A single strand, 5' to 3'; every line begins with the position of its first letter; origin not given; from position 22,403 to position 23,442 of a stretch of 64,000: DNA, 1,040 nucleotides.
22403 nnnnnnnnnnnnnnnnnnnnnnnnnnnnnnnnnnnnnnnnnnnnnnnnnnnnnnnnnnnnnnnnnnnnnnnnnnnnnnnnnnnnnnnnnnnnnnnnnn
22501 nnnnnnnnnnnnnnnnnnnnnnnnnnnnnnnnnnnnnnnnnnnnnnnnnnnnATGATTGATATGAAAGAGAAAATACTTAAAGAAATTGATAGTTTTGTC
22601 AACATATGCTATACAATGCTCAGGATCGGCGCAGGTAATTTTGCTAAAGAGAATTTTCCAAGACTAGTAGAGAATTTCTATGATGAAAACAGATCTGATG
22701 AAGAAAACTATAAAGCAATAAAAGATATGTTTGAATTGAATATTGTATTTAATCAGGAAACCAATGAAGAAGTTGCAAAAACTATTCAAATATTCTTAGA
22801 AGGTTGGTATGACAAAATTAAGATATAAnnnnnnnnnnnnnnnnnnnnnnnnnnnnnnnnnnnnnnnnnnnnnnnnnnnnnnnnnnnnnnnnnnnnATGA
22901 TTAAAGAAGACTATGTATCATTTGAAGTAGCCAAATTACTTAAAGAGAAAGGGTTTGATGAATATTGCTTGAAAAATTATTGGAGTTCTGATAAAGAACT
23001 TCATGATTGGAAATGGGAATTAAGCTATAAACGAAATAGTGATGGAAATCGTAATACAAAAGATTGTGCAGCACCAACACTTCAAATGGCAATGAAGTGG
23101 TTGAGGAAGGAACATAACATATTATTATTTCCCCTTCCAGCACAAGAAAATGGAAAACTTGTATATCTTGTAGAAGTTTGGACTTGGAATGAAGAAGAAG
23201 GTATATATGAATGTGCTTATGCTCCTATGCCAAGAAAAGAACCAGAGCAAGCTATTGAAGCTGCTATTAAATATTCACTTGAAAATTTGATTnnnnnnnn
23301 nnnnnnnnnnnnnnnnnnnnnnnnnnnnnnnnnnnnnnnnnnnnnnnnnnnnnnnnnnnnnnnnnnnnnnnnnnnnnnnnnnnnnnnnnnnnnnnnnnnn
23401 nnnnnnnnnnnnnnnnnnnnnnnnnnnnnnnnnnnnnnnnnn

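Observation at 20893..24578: Family C: four paralogous small genes with invariant termini and hypervariable cores, plus a terminal remnant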

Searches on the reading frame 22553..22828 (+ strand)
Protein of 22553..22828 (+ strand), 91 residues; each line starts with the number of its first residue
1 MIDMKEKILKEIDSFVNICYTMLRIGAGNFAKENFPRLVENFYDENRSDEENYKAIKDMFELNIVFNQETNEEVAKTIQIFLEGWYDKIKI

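Call 36: search_protein_families(library=phrogs, proteins=[window:22553-22825:+], max_evalue=0.01)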
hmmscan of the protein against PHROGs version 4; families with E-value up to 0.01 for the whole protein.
window:22553-22825:+ (91 aa): 0 families

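Call 93: find_related_loci(query=window:22553-22825:+, collection=viral_contigs, flank=5000)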
Query window:22553-22825:+ (91 aa) in viral_contigs; peptide patterns used: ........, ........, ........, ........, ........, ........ (x = any residue, [..] = any of these).
4 stretches matched a pattern, but none encodes a relative of the query by tblastn (E <= 1e-3).

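Call 94: find_encoding_contigs(protein=window:22553-22828:+, flank=5000, max_places=10)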
Protein window:22553-22828:+ (91 aa): 8 contigs read that carry it; 5 places shown.
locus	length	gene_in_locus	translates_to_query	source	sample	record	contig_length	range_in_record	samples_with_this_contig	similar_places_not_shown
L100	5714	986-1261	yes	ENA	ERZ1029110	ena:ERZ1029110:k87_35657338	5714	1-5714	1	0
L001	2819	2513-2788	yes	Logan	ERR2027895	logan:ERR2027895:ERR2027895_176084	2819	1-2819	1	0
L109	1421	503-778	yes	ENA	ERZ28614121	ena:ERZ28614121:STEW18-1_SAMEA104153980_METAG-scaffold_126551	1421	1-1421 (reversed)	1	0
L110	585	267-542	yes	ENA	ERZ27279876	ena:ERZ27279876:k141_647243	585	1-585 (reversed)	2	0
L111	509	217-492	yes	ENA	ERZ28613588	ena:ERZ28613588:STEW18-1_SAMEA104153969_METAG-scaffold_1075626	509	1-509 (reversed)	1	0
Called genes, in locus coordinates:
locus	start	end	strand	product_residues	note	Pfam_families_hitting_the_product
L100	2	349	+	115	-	?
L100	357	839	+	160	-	-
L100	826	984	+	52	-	-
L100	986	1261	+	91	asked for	-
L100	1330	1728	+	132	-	-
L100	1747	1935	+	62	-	-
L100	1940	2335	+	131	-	-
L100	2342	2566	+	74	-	-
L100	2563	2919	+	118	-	-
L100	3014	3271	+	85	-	-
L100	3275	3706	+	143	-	-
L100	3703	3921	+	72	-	-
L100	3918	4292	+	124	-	-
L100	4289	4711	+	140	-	-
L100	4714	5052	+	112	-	-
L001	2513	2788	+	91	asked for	-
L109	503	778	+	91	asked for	-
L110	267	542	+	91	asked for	-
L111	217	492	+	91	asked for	-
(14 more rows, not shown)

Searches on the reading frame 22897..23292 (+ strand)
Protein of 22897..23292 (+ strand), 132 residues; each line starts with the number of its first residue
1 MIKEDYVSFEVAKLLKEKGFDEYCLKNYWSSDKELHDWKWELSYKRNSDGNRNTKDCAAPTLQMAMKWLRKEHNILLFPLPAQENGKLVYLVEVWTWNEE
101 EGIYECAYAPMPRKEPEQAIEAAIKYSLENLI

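Call 5: search_protein_families(library=pfam, proteins=[window:22897-23292:+], max_evalue=1)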
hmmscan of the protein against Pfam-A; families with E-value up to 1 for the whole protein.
window:22897-23292:+ (132 aa): 0 families

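Call 6: search_protein_families(library=phrogs, proteins=[window:22897-23292:+], max_evalue=1)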
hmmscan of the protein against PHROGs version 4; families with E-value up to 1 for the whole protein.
window:22897-23292:+ (132 aa): 2 families
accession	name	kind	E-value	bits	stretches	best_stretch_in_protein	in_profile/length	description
phrog_12005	-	unknown function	6.1e-11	43.9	1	3-128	1-127/137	-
phrog_25117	-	unknown function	0.00084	20.4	1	7-96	11-112/142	-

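Call 58: search_protein_families(library=padloc, proteins=[window:22897-23292:+], max_evalue=1)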
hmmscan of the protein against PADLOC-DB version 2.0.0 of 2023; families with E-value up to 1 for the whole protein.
window:22897-23292:+ (132 aa): 0 families

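Call 99: search_protein_families(library=ncbifam, proteins=[window:22897-23292:+], max_evalue=1)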
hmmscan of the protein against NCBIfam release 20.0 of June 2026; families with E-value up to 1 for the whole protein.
window:22897-23292:+ (132 aa): 1 family
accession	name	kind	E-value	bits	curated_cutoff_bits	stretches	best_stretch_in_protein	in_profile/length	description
NF009840.0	PRK13315.1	equivalog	0.0053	17.2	119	1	6-63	34-91/107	heme oxygenase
